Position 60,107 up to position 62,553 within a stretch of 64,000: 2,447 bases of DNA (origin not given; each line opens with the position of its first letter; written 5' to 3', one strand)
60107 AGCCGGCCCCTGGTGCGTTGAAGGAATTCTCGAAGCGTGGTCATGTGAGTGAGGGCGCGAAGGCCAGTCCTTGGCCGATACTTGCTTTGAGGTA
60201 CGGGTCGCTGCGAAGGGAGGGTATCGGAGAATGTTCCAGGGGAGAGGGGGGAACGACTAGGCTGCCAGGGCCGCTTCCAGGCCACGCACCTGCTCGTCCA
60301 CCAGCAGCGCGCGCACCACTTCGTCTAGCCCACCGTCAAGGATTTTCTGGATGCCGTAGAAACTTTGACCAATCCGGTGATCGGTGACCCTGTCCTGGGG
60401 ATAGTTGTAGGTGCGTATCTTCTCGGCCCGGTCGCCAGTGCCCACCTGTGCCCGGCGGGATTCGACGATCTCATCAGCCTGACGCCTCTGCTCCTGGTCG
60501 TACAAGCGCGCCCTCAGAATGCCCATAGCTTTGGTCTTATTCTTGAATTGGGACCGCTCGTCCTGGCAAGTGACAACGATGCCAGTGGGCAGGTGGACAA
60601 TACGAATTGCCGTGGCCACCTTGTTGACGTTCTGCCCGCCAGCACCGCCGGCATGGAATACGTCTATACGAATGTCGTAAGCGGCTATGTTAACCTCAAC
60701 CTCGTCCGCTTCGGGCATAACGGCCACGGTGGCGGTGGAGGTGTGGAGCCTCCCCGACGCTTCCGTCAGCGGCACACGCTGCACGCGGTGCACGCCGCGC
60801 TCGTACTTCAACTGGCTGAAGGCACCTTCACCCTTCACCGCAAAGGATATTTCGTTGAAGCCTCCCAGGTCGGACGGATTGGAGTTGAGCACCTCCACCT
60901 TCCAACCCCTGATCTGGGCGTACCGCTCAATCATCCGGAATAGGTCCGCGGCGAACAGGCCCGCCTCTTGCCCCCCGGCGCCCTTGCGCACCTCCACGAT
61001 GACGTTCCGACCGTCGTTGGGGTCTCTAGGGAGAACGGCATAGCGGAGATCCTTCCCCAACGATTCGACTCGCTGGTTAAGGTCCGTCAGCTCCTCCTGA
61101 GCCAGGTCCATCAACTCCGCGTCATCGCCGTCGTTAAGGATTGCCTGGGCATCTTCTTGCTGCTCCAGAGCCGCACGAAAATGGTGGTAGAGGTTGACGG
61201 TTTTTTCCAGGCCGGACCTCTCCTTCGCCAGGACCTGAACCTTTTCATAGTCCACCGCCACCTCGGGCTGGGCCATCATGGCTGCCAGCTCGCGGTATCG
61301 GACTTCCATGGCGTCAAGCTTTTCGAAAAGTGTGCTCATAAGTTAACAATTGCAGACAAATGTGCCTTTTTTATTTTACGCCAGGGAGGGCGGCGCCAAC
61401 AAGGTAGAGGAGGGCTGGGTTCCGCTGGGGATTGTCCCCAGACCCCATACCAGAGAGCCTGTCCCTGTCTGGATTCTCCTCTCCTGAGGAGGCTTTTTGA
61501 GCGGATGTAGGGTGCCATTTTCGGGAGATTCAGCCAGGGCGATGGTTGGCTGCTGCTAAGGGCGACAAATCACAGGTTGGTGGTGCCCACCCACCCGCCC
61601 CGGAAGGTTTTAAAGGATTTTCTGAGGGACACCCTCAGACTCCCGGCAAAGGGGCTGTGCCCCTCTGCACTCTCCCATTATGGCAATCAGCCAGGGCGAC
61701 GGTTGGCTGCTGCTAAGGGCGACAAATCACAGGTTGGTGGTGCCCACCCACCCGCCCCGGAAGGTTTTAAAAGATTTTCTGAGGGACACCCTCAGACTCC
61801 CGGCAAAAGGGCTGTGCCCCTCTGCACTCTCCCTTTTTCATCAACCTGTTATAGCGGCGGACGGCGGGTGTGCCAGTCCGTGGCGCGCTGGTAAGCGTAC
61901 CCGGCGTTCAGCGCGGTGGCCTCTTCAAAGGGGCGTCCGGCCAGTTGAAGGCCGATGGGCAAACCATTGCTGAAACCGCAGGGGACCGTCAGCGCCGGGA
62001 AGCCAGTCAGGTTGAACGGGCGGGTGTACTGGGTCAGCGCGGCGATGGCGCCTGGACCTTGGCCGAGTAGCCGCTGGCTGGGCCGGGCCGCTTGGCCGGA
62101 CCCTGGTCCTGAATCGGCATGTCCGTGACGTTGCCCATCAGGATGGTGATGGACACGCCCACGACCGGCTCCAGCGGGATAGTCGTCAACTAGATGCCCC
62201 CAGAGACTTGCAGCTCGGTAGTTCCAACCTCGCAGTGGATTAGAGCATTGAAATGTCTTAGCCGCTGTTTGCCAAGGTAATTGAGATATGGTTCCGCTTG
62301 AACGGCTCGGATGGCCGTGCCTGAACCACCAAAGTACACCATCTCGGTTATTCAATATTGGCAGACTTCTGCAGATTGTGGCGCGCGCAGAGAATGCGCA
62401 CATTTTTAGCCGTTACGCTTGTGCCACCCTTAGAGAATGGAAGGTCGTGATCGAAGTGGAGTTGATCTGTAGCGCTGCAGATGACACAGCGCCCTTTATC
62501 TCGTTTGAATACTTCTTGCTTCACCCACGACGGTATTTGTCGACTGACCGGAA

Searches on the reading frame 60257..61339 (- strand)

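Call 23: search_protein_families(library=pfam, proteins=[window:60257-61339:-])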
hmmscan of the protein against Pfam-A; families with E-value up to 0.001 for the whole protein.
window:60257-61339:- (360 aa): 2 families
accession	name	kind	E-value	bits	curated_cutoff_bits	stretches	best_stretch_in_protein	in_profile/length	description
PF03462.23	PCRF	-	3.9e-66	223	24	1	12-205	2-194/194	PCRF domain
PF00472.26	RF-1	-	8.9e-41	138.9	35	1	212-322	1-116/116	RF-1 domain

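Call 24: search_protein_families(library=ncbifam, proteins=[window:60257-61339:-], max_evalue=0.00001)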
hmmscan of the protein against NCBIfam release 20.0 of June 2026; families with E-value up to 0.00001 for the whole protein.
window:60257-61339:- (360 aa): 5 families
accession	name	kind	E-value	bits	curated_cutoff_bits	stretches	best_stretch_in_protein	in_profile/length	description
TIGR00019.1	prfA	equivalog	2.5e-147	490.5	423.25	1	3-355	5-356/361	peptide chain release factor 1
NF001859.2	PRK00591.1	equivalog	1.8e-145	484.4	400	1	8-351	1-344/347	peptide chain release factor 1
TIGR00020.2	prfB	exception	1.3e-84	284.2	370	1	7-346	16-352/353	peptide chain release factor 2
TIGR03072.1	release_prfH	equivalog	3.7e-24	85.4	166.65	1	117-312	5-196/200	peptide chain release factor H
NF006718.0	PRK09256.1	equivalog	5.1e-08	32.7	100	1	215-247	9-41/140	alternative ribosome rescue aminoacyl-tRNA hydrolase ArfB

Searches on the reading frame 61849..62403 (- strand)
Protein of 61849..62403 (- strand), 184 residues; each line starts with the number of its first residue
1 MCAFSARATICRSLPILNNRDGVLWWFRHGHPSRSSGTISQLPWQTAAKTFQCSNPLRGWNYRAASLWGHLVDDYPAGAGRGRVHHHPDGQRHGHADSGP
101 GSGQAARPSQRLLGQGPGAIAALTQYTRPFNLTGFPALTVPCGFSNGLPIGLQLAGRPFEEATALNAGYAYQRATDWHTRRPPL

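Call 23: search_protein_families(library=pfam, proteins=[window:61849-62403:-])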
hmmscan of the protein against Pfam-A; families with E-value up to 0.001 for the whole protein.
window:61849-62403:- (184 aa): 1 family
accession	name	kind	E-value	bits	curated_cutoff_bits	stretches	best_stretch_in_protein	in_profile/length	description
PF01425.27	Amidase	-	8.9e-08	32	27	1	121-164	397-444/445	Amidase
